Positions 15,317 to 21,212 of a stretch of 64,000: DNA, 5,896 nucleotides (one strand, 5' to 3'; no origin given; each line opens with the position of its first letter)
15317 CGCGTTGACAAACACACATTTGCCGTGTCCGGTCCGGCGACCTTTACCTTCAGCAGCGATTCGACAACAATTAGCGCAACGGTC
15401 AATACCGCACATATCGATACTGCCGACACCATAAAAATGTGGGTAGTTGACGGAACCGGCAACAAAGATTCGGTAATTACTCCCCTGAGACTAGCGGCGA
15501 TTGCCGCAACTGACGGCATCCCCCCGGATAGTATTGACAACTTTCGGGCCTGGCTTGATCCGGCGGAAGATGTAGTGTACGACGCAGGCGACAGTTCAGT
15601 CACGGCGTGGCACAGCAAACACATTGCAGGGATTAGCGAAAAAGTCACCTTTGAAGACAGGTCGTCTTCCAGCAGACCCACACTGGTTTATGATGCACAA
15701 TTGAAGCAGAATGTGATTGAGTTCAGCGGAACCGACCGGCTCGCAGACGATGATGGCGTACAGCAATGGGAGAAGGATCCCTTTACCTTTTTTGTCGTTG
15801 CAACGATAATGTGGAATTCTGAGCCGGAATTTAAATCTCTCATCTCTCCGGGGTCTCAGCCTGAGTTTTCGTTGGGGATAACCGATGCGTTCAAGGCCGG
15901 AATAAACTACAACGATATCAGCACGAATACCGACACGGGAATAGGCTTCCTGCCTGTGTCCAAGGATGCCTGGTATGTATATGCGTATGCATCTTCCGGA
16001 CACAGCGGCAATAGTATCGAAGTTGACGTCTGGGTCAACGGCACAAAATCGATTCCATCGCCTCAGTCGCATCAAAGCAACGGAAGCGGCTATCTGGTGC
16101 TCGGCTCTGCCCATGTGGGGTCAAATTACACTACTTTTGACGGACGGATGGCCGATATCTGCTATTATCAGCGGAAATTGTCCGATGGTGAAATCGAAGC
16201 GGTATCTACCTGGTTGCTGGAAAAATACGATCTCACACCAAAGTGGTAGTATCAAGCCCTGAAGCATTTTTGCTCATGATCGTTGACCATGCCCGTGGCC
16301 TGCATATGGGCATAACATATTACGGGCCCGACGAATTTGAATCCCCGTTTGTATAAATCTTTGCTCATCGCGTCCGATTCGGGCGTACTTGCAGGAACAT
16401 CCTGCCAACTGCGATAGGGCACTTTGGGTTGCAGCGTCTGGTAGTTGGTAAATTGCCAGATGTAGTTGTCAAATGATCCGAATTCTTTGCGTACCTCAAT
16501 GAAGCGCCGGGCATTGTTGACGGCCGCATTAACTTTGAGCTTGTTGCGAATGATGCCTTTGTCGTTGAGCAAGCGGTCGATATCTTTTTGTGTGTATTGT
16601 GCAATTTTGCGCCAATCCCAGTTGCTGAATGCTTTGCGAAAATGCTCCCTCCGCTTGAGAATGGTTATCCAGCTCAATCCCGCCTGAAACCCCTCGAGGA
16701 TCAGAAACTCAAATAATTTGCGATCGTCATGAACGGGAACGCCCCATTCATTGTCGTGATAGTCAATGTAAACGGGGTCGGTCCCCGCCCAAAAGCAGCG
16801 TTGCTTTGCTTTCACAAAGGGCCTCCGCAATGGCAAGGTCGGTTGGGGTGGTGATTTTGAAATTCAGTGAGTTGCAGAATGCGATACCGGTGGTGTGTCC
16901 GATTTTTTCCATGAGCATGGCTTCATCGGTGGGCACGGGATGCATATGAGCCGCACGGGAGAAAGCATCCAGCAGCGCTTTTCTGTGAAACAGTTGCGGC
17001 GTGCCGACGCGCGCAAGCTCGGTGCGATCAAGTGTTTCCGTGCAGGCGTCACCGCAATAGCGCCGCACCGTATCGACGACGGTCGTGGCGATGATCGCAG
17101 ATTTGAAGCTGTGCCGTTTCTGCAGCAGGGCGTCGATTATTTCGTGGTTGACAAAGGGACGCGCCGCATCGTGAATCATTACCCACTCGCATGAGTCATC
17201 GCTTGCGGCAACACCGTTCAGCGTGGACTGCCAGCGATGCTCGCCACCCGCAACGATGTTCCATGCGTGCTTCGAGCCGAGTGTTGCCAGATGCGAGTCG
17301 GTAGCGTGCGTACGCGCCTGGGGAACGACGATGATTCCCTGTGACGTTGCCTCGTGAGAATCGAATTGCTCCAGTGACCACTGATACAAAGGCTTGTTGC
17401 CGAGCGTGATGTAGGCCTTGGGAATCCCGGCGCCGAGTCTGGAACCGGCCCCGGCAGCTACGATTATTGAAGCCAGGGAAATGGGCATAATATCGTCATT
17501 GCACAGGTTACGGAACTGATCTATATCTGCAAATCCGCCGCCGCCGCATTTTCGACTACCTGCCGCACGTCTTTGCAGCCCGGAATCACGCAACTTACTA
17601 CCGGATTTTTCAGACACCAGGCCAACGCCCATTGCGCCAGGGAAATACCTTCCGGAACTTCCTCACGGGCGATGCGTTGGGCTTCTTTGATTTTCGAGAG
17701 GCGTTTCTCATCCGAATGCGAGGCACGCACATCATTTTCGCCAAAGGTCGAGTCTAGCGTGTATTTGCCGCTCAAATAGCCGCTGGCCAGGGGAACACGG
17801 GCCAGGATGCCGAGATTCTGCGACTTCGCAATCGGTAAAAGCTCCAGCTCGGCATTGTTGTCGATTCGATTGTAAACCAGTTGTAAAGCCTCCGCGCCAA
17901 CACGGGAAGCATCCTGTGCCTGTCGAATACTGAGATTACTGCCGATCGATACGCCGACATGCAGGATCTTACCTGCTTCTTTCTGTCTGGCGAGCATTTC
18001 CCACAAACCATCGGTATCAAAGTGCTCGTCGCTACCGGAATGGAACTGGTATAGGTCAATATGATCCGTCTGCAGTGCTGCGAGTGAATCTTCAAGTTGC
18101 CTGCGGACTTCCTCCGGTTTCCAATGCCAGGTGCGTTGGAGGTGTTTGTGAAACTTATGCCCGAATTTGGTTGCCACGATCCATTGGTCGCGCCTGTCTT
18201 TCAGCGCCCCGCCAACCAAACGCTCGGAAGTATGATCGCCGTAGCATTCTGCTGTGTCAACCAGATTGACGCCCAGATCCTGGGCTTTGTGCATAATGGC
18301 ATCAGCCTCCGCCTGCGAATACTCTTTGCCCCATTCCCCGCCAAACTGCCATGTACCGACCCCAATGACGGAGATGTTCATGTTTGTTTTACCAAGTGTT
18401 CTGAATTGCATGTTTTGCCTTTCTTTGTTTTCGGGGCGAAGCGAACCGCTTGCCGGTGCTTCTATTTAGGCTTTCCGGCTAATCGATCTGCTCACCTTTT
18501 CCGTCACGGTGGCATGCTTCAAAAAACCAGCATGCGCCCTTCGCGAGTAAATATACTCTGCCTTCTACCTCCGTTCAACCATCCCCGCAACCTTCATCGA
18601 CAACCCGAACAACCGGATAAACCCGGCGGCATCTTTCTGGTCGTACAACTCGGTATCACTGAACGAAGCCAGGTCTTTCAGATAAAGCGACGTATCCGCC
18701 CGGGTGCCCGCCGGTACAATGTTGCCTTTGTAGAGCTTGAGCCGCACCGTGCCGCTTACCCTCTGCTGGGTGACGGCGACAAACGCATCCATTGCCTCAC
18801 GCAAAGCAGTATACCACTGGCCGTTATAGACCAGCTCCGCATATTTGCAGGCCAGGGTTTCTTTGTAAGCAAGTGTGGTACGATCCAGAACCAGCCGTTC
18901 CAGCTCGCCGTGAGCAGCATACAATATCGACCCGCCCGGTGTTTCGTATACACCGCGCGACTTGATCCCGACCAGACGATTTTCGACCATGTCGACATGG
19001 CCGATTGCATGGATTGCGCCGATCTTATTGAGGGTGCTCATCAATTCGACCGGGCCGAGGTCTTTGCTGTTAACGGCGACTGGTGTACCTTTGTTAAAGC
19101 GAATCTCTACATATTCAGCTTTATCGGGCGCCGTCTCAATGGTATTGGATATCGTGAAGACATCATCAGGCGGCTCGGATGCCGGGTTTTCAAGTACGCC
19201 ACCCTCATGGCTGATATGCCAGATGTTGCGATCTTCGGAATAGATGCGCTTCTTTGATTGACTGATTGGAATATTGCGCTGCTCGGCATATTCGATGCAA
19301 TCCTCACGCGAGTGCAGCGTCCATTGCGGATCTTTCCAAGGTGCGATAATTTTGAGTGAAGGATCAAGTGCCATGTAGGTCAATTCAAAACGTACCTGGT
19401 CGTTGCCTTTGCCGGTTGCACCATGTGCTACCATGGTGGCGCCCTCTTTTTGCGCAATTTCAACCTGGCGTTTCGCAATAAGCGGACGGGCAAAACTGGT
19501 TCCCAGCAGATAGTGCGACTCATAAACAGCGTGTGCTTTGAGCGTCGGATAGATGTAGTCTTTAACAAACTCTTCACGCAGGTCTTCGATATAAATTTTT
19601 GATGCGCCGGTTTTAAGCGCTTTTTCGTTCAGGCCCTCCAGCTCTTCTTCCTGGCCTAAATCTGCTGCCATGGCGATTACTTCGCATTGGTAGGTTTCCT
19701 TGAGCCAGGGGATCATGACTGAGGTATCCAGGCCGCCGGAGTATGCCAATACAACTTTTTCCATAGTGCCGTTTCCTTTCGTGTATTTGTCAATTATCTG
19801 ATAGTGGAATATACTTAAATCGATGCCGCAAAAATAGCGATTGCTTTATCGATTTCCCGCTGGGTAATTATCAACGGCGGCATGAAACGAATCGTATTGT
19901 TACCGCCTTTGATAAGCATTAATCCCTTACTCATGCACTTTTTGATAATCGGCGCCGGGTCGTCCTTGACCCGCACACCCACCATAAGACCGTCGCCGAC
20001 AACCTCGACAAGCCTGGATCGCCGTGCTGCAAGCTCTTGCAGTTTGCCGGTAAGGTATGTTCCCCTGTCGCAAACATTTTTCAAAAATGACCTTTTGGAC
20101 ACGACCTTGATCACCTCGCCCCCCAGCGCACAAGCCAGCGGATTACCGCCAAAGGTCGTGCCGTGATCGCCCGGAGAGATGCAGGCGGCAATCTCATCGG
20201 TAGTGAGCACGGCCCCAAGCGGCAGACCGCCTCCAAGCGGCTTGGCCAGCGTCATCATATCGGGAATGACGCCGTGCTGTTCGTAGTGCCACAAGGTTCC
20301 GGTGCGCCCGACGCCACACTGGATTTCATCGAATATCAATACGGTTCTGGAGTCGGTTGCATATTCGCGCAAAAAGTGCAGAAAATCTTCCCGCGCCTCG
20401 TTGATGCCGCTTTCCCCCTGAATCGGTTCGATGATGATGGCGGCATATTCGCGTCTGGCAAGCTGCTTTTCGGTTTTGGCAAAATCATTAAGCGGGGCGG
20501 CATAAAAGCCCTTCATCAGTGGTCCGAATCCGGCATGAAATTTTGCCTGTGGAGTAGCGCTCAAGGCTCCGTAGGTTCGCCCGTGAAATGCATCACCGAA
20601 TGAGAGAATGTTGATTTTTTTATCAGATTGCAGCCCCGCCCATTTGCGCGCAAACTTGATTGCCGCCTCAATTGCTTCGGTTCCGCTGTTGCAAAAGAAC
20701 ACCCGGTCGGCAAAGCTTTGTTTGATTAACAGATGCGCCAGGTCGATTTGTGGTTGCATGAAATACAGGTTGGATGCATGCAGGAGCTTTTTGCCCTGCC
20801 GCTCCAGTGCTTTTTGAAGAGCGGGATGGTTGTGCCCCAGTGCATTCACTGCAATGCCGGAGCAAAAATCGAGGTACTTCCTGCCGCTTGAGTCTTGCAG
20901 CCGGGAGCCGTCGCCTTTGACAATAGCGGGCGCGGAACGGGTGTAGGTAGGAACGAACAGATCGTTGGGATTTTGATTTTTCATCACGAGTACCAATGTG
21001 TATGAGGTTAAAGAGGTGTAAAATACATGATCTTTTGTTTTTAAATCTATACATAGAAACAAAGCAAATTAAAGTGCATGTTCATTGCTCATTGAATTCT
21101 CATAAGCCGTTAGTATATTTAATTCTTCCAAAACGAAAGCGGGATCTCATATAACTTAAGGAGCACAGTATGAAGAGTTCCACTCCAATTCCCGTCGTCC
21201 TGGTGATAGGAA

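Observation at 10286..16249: Translationally coupled operon of a transmembrane Ser/Thr kinase, a beta-helix membrane protein and a giant Ig/LamG surface protein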

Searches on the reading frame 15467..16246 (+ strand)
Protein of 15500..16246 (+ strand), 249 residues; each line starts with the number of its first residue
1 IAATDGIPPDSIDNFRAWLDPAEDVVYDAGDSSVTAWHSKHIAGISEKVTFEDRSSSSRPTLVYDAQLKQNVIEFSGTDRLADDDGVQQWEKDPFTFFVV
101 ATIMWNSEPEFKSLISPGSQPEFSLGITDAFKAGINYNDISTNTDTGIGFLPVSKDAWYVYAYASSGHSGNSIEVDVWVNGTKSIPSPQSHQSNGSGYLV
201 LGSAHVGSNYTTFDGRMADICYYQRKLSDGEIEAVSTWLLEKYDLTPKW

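Call 69: search_solved_structures(query=window:15500-16246:+, max_evalue=10)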
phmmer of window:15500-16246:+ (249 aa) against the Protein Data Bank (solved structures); distinct sequences matched with E-value up to 10: 4.
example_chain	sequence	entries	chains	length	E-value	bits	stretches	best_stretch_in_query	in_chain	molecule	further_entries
1hzu_A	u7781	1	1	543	0.075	15.6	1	99-159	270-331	NITRITE REDUCTASE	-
1bl9_A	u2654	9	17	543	0.08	15.5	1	99-159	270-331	NITRITE REDUCTASE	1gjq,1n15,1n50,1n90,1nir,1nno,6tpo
1hzv_A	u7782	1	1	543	0.084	15.5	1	99-159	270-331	NITRITE REDUCTASE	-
5guw_M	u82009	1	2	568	0.085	15.4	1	99-159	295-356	Nitrite reductase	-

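Call 72: search_solved_structures(query=A5, max_evalue=1)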
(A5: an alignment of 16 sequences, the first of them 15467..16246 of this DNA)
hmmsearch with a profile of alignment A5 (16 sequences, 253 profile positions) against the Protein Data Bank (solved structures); distinct sequences matched with E-value up to 1: 21.
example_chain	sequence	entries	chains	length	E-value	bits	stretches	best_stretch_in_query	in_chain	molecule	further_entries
3asi_A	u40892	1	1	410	0.016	18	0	121-220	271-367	Neurexin-1-alpha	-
9if7_LA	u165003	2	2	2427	0.026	17.3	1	172-239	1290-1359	Prp8 protein homologue, putative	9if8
7oa7_A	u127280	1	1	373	0.038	16.7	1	170-248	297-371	PilC minor pilin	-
3bop_A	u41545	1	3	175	0.04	16.7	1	122-220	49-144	beta-Neurexin 2D4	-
3r64_A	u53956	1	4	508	0.062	16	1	42-101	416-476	NAD dependent benzaldehyde dehydrogenase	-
3mw4_A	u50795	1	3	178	0.073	15.8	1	130-216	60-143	Neurexin-2-beta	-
7oa8_A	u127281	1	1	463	0.12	15.1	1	221-248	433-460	PilC minor pilin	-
3bod_A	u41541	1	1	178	0.17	14.6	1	121-221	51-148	Neurexin-1-alpha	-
2wqz_C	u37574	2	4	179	0.17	14.6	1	121-221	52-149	NEUREXIN-1-BETA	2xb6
3vkf_C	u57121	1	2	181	0.17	14.6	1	121-221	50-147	Neurexin-1-beta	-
1c4r_A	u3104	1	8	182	0.18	14.5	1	121-221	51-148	NEUREXIN-I BETA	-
5z8y_B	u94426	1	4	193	0.2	14.3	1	121-221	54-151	Neurexin-1-beta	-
3b3q_E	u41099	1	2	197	0.21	14.2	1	121-221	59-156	NRXN1 protein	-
2r1d_A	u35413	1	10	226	0.29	13.8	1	121-221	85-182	Neurexin-1-beta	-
3biw_E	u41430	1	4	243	0.34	13.6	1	121-221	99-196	Neurexin-1-beta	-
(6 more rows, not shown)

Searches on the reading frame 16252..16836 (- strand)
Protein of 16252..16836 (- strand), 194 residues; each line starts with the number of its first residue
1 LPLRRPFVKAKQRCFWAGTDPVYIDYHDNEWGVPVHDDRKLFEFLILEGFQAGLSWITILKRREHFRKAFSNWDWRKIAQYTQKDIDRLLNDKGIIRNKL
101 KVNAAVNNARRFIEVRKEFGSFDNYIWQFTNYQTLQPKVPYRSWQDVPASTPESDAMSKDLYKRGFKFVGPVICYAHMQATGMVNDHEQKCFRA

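Call 14: search_protein_families(library=pfam, proteins=[window:16252-16836:-], max_evalue=0.001)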
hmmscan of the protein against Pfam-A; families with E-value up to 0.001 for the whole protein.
window:16252-16836:- (194 aa): 1 family
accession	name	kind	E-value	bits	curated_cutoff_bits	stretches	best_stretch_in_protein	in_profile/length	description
PF03352.18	Adenine_glyco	-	3.8e-83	278.1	25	1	16-193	1-176/177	Methyladenine glycosylase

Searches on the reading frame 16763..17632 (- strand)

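Call 14: search_protein_families(library=pfam, proteins=[window:16763-17632:-], max_evalue=0.001)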
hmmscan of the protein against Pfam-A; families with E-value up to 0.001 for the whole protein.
window:16763-17632:- (289 aa): 2 families
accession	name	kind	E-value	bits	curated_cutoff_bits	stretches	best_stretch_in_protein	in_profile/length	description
PF01128.25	IspD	-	3.9e-52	177.6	27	1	55-273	3-219/221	2-C-methyl-D-erythritol 4-phosphate cytidylyltransferase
PF12804.13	NTP_transf_3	-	9.8e-12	45.8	27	1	56-223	2-140/160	MobA-like NTP transferase domain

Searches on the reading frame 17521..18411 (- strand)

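Call 14: search_protein_families(library=pfam, proteins=[window:17521-18411:-], max_evalue=0.001)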
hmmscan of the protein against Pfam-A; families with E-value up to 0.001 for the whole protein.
window:17521-18411:- (296 aa): 1 family
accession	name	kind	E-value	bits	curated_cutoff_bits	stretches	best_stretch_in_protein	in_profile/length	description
PF00248.27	Aldo_ket_red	-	1.6e-57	195.3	24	1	16-295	2-277/291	Aldo/keto reductase family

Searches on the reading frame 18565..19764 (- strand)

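Call 14: search_protein_families(library=pfam, proteins=[window:18565-19764:-], max_evalue=0.001)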
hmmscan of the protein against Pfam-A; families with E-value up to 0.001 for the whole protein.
window:18565-19764:- (399 aa): 2 families
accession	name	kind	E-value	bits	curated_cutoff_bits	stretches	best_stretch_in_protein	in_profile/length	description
PF20979.2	Arginosuc_syn_C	-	1.7e-77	260.4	27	1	175-392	1-218/219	Arginosuccinate synthase C-terminal domain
PF00764.25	Arginosuc_synth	-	4.6e-69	232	27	1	3-166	1-162/162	Arginosuccinate synthase N-terminal HUP domain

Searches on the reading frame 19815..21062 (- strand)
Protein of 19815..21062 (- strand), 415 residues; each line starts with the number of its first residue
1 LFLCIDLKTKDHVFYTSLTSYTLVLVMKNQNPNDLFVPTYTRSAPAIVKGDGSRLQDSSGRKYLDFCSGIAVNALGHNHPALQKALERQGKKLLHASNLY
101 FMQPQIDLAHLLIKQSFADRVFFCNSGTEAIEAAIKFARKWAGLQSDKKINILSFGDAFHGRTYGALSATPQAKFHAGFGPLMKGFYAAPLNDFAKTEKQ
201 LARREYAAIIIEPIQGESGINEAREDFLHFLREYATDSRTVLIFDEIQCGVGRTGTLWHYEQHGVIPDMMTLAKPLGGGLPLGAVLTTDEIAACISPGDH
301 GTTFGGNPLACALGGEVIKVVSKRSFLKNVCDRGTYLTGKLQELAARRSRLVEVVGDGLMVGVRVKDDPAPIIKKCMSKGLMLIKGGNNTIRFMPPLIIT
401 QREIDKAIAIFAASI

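Call 14: search_protein_families(library=pfam, proteins=[window:19815-21062:-], max_evalue=0.001)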
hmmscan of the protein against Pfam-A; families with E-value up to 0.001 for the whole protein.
window:19815-21062:- (415 aa): 1 family
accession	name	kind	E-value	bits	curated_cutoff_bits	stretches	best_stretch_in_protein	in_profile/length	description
PF00202.27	Aminotran_3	-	3.7e-115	385.3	30.5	1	46-413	12-401/403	Aminotransferase class-III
